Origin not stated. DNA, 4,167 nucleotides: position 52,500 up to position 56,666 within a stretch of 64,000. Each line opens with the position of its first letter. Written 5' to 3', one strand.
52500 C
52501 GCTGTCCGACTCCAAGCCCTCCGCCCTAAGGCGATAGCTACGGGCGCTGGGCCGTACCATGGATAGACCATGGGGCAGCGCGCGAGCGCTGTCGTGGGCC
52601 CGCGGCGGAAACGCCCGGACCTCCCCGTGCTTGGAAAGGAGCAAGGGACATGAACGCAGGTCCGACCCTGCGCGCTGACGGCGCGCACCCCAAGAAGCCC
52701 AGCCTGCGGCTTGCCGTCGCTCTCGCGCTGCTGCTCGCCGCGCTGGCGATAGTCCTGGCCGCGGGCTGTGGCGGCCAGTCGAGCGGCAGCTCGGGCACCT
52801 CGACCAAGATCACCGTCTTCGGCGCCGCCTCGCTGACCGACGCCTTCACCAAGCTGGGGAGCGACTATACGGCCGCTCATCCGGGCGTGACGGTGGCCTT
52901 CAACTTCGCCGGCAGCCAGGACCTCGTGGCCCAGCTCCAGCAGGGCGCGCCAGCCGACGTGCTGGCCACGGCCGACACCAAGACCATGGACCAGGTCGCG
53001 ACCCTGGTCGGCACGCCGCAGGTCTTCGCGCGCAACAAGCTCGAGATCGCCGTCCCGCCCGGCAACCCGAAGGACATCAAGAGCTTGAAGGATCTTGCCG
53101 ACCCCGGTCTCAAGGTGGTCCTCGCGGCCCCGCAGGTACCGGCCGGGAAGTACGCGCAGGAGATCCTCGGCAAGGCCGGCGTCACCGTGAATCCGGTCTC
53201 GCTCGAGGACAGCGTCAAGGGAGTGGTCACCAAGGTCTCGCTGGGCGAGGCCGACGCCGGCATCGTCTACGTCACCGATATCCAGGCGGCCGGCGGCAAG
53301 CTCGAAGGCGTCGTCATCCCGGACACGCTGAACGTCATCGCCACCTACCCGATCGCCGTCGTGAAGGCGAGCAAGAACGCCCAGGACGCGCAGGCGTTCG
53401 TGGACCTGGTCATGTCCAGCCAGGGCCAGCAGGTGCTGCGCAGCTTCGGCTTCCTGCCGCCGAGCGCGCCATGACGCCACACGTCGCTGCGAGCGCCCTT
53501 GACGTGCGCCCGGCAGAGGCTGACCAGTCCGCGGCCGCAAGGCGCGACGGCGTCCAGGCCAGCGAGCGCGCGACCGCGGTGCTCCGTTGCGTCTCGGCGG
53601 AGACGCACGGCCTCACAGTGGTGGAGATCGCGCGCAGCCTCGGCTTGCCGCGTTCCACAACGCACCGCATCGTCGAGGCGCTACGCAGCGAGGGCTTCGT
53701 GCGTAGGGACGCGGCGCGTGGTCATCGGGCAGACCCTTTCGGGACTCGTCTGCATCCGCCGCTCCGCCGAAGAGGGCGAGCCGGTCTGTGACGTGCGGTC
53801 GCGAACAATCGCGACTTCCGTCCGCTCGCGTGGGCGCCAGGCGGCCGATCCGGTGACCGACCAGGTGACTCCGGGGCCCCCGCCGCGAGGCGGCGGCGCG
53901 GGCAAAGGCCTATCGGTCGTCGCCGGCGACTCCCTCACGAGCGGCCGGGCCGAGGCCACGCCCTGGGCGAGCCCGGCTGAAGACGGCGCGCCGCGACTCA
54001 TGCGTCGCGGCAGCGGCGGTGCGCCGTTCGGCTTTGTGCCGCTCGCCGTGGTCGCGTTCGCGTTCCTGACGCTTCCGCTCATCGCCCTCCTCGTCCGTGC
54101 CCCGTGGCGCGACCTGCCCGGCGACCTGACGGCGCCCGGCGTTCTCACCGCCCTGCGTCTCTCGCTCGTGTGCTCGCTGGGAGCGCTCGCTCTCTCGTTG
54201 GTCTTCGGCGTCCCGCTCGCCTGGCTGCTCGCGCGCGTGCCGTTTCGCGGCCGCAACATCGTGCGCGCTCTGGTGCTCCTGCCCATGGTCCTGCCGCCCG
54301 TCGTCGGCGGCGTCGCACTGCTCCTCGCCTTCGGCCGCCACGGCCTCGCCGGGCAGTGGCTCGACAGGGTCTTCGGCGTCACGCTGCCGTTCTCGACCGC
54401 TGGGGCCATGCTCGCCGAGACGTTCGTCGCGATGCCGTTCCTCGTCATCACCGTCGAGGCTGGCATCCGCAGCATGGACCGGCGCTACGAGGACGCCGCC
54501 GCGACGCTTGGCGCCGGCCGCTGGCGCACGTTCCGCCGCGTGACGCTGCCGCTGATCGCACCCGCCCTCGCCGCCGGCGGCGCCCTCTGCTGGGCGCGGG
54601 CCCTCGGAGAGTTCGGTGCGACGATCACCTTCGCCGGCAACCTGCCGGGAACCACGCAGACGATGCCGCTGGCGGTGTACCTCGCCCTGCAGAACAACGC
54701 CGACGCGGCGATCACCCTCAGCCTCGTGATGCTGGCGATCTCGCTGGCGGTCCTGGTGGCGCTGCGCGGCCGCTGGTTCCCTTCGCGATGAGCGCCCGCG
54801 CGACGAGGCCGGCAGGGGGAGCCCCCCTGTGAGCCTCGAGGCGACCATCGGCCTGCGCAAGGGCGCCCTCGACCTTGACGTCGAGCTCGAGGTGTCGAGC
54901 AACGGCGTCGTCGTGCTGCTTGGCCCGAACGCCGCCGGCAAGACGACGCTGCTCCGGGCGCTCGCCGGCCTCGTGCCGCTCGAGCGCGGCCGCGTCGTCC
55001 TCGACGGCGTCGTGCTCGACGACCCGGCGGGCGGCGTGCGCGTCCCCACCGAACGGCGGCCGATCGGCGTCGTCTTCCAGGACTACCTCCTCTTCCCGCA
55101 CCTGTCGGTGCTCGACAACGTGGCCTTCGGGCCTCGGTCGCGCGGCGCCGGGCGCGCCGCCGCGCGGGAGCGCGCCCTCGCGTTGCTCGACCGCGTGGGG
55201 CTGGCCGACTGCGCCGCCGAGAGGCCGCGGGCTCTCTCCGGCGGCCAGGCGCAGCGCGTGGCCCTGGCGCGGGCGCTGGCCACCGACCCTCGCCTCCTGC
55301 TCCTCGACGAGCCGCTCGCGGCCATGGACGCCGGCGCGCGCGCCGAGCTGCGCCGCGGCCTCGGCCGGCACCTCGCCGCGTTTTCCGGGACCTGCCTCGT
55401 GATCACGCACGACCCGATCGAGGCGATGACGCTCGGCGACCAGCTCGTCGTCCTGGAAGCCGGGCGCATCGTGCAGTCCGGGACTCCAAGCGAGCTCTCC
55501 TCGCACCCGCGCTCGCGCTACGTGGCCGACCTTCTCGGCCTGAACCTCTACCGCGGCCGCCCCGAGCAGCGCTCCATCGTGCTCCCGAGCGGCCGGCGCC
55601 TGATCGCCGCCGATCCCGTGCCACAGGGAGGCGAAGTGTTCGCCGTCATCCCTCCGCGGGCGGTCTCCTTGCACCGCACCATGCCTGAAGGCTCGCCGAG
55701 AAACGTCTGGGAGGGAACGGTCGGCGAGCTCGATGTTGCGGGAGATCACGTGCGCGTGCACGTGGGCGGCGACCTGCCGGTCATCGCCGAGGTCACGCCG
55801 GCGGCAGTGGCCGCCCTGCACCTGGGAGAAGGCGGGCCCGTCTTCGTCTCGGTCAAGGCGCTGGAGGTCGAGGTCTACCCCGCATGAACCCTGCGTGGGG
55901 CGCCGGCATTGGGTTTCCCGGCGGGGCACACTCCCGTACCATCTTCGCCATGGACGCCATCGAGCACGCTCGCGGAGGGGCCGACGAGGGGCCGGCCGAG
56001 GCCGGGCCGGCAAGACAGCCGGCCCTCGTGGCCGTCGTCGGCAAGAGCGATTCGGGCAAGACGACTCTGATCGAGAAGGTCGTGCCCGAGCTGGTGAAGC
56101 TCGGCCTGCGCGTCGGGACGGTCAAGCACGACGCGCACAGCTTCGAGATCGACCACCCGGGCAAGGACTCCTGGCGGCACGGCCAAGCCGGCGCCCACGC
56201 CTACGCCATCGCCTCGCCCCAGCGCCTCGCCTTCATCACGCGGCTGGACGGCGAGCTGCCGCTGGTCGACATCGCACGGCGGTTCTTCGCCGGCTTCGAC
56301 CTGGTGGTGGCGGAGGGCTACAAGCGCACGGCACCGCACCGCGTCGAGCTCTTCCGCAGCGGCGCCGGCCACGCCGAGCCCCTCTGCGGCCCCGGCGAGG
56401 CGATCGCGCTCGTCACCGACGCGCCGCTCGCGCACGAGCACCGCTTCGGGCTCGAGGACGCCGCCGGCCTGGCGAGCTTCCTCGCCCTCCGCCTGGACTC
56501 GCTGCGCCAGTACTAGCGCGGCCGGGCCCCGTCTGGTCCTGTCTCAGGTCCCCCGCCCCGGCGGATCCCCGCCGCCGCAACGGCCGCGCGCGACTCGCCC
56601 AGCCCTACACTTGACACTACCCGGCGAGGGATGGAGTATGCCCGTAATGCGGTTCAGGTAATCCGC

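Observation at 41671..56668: Recurrent palindromic motif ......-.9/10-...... upstream of four operons in the island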

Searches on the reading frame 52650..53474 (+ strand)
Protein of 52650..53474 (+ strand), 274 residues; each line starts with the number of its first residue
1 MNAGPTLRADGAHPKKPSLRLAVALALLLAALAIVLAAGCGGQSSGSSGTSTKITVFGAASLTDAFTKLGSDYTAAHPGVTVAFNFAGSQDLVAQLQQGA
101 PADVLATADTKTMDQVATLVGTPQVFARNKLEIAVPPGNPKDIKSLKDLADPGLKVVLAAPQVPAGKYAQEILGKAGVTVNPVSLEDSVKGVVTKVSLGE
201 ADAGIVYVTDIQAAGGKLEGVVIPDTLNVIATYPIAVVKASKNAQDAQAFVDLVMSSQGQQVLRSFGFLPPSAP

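Call 11: search_protein_families(library=pfam, proteins=[window:52650-53474:+])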
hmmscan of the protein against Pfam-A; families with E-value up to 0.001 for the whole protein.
window:52650-53474:+ (274 aa): 6 families
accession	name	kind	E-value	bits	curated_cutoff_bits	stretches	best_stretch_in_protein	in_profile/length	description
PF13531.11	SBP_bac_11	-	6e-53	180.4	25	1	54-268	1-226/227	Bacterial extracellular solute-binding protein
PF01547.30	SBP_bac_1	-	2.3e-20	74.3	26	1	59-261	1-307/307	Bacterial extracellular solute-binding protein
PF12727.12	PBP_like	-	4.3e-08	33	27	1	74-206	5-150/193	PBP superfamily domain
PF13416.11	SBP_bac_8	-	8.4e-06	26.2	27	0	204-271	193-261/279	Bacterial extracellular solute-binding protein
PF12849.12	PBP_like_2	-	3.6e-05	24.1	27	1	45-144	3-106/267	PBP superfamily domain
PF03466.25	LysR_substrate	-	0.00097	19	28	0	67-254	22-204/209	LysR substrate binding domain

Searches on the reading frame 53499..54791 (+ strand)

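Call 11: search_protein_families(library=pfam, proteins=[window:53499-54791:+])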
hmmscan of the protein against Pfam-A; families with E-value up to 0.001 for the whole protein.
window:53499-54791:+ (430 aa): 1 family
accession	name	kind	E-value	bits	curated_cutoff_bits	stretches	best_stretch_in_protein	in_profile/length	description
PF00528.27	BPD_transp_1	-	3.2e-19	69.8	26.4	1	237-421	1-172/184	Binding-protein-dependent transport system inner membrane component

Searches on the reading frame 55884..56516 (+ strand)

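Call 11: search_protein_families(library=pfam, proteins=[window:55884-56516:+])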
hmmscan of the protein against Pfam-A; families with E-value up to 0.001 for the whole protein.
window:55884-56516:+ (210 aa): 1 family
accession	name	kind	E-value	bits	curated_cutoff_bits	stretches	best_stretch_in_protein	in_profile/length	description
PF03205.20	MobB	-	1.5e-40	138.6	26.6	1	49-179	2-133/133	Molybdopterin guanine dinucleotide synthesis protein B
